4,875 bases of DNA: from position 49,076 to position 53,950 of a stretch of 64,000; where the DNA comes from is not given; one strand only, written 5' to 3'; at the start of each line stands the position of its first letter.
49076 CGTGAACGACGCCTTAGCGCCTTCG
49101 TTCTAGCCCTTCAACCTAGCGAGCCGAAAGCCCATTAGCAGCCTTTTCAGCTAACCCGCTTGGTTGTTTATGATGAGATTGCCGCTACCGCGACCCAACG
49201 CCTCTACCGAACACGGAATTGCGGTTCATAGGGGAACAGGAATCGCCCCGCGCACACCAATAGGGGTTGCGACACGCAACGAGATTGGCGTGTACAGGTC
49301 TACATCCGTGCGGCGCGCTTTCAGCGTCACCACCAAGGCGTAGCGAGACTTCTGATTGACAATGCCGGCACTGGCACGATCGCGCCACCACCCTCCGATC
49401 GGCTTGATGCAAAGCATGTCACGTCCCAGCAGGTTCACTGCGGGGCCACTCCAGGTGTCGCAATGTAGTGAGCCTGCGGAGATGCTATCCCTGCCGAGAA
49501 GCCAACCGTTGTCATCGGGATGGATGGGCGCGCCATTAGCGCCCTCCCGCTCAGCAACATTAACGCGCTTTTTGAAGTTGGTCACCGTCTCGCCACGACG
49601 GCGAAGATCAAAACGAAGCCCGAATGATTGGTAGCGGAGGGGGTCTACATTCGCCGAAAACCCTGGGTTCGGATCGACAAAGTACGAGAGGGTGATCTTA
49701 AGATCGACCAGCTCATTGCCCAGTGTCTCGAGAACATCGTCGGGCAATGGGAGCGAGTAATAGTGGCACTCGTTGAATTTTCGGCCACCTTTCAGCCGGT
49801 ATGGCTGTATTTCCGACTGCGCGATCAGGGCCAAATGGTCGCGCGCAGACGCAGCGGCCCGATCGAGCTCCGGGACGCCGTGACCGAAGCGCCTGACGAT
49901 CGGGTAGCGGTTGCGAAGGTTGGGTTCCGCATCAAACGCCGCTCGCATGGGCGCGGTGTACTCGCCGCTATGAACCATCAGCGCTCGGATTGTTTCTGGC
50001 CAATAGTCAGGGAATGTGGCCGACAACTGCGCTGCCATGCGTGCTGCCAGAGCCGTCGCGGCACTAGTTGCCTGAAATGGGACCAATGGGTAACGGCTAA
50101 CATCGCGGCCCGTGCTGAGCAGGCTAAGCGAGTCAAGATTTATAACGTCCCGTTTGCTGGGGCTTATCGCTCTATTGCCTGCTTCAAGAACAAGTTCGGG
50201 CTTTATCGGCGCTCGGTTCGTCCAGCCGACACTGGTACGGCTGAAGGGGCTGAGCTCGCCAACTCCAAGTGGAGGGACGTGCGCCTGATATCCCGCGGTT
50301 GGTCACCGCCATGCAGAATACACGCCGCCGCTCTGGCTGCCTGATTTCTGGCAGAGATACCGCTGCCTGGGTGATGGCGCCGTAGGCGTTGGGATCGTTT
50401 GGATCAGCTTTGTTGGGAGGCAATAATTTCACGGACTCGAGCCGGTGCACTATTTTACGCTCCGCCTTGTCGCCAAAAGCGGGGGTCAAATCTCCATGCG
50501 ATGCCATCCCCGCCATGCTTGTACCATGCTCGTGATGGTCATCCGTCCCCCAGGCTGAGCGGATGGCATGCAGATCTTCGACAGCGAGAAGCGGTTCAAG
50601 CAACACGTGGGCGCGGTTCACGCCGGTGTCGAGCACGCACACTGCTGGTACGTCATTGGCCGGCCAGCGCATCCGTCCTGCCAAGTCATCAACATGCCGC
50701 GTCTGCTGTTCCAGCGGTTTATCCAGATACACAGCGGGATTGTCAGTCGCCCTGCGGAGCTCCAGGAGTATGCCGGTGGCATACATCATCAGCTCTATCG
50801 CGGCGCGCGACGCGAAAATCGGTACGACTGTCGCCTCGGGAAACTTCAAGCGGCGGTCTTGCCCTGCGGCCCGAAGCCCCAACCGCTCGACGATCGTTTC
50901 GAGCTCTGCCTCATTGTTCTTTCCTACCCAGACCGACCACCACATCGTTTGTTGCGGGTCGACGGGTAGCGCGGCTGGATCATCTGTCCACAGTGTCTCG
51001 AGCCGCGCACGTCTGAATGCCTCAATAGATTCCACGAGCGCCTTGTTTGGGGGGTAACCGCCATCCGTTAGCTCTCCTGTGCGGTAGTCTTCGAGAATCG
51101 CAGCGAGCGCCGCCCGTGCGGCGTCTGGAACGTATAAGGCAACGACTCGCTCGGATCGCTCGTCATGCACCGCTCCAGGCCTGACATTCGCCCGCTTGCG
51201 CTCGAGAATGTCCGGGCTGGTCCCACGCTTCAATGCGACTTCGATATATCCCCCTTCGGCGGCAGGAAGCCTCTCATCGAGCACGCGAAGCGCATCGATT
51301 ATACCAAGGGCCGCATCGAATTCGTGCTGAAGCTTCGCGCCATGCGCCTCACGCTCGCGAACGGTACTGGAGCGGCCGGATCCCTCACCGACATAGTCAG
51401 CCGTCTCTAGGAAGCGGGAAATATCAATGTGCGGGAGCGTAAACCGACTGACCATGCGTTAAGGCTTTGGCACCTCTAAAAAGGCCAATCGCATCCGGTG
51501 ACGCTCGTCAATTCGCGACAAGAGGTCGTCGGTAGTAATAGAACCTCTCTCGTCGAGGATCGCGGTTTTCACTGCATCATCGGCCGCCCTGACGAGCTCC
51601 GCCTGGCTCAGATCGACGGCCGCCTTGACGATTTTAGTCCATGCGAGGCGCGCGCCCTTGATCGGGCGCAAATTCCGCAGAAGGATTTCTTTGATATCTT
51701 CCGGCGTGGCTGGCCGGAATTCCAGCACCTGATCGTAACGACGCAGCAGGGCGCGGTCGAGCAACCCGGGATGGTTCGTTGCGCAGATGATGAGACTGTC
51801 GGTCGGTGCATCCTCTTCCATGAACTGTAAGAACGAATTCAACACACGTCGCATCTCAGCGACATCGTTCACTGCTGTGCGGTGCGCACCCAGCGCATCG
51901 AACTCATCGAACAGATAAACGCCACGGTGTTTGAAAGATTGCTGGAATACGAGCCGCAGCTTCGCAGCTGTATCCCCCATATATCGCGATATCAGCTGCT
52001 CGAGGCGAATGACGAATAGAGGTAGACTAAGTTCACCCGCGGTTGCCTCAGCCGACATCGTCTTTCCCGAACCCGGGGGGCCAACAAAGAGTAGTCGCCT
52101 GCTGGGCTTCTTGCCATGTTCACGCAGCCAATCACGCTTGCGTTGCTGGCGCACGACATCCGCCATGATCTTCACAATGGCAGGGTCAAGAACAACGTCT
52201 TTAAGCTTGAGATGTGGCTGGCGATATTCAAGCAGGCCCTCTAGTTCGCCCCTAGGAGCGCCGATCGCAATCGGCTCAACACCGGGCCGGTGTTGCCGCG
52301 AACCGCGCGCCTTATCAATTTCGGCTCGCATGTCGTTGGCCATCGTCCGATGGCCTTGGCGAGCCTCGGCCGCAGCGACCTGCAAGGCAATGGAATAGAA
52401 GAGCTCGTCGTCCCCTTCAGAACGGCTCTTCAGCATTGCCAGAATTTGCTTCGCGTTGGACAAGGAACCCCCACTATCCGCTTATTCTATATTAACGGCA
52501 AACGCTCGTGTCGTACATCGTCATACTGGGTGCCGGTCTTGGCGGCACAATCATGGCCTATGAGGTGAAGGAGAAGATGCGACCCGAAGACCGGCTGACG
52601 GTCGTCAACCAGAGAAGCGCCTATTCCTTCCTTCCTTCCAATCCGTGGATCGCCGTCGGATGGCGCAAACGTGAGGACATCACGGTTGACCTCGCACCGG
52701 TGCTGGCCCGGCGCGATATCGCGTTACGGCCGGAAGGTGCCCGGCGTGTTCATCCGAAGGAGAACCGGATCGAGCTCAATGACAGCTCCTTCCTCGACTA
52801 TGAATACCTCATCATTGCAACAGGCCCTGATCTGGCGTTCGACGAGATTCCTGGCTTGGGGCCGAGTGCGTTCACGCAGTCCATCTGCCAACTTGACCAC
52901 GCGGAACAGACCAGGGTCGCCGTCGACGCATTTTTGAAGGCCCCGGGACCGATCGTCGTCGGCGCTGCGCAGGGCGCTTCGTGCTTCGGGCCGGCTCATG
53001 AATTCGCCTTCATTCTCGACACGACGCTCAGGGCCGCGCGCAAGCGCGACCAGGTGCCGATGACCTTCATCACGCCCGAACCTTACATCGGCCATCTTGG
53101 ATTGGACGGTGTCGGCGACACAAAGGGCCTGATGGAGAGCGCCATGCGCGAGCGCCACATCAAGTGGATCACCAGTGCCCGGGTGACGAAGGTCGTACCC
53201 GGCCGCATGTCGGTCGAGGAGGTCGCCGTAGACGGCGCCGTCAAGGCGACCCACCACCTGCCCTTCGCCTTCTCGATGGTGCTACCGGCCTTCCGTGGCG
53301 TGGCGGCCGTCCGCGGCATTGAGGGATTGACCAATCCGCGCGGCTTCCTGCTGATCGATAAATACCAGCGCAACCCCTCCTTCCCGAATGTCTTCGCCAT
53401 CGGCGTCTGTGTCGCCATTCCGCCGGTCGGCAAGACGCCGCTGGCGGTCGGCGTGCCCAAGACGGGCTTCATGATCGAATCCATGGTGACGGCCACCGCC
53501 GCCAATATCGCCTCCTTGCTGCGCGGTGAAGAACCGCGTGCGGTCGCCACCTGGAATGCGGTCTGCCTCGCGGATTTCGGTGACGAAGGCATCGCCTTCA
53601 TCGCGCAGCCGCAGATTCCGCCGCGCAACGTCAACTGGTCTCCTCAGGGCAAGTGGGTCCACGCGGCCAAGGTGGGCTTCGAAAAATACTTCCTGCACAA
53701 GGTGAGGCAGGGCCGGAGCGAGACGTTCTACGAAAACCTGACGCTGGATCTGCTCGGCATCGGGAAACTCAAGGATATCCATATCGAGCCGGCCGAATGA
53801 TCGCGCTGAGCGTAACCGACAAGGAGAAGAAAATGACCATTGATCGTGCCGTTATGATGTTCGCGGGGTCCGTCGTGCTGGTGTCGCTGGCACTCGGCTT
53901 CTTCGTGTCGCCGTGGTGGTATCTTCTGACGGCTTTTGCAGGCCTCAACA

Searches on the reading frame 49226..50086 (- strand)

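Call 33: search_protein_families(library=pfam, proteins=[window:49226-50086:-])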
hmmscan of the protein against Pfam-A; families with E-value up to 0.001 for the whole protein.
window:49226-50086:- (286 aa): 1 family
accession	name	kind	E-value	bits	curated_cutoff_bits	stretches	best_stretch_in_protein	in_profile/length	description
PF00082.27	Peptidase_S8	-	2.3e-08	34.2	21.8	1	4-48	236-274/288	Subtilase family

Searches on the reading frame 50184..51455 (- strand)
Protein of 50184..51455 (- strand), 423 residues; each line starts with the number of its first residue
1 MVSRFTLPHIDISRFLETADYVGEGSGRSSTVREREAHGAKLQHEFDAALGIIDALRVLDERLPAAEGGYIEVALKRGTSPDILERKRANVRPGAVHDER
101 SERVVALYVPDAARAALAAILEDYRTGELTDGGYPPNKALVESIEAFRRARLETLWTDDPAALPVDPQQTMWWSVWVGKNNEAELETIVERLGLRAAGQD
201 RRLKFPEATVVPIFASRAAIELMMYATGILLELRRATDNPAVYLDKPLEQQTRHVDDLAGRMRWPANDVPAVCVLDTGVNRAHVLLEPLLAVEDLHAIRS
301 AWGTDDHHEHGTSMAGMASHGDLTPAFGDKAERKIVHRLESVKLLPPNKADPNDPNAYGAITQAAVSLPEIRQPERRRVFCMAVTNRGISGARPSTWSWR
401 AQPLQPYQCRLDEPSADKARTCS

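Call 33: search_protein_families(library=pfam, proteins=[window:50184-51455:-])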
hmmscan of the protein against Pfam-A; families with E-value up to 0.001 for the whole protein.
window:50184-51455:- (423 aa): 1 family
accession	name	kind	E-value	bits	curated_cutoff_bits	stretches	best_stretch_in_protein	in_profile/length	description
PF00082.27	Peptidase_S8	-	3.3e-15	56.6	21.8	1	270-399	4-132/288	Subtilase family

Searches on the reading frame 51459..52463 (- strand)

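Call 33: search_protein_families(library=pfam, proteins=[window:51459-52463:-])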
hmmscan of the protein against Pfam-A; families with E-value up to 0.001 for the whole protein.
window:51459-52463:- (334 aa): 3 families
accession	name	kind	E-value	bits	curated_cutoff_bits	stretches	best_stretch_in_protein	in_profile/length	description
PF00004.35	AAA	-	2e-28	99.9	21.2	1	124-250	1-130/131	ATPase family associated with various cellular activities (AAA)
PF13671.12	AAA_33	-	0.00064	20.5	27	0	125-170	3-46/143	AAA domain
PF05729.18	NACHT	-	0.00075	19.8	26.7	0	152-264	52-163/167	NACHT domain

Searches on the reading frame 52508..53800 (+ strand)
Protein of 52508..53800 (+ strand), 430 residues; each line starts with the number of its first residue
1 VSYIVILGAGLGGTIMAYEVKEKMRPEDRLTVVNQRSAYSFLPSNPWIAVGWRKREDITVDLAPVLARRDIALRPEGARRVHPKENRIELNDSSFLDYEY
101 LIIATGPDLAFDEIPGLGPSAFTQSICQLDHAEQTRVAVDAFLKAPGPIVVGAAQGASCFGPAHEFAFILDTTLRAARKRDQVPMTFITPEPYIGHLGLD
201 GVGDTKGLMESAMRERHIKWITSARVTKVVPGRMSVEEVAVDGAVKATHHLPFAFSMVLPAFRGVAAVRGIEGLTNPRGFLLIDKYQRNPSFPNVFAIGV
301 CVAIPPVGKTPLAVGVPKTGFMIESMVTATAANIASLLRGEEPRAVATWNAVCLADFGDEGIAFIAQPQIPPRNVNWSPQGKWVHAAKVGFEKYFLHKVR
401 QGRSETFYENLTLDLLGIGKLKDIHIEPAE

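Call 33: search_protein_families(library=pfam, proteins=[window:52508-53800:+])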
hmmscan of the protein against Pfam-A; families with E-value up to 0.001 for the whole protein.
window:52508-53800:+ (430 aa): 1 family
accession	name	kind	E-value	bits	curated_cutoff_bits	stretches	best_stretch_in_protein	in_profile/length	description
PF07992.20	Pyr_redox_2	-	7.7e-10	39.1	26.1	1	4-307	3-278/291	Pyridine nucleotide-disulphide oxidoreductase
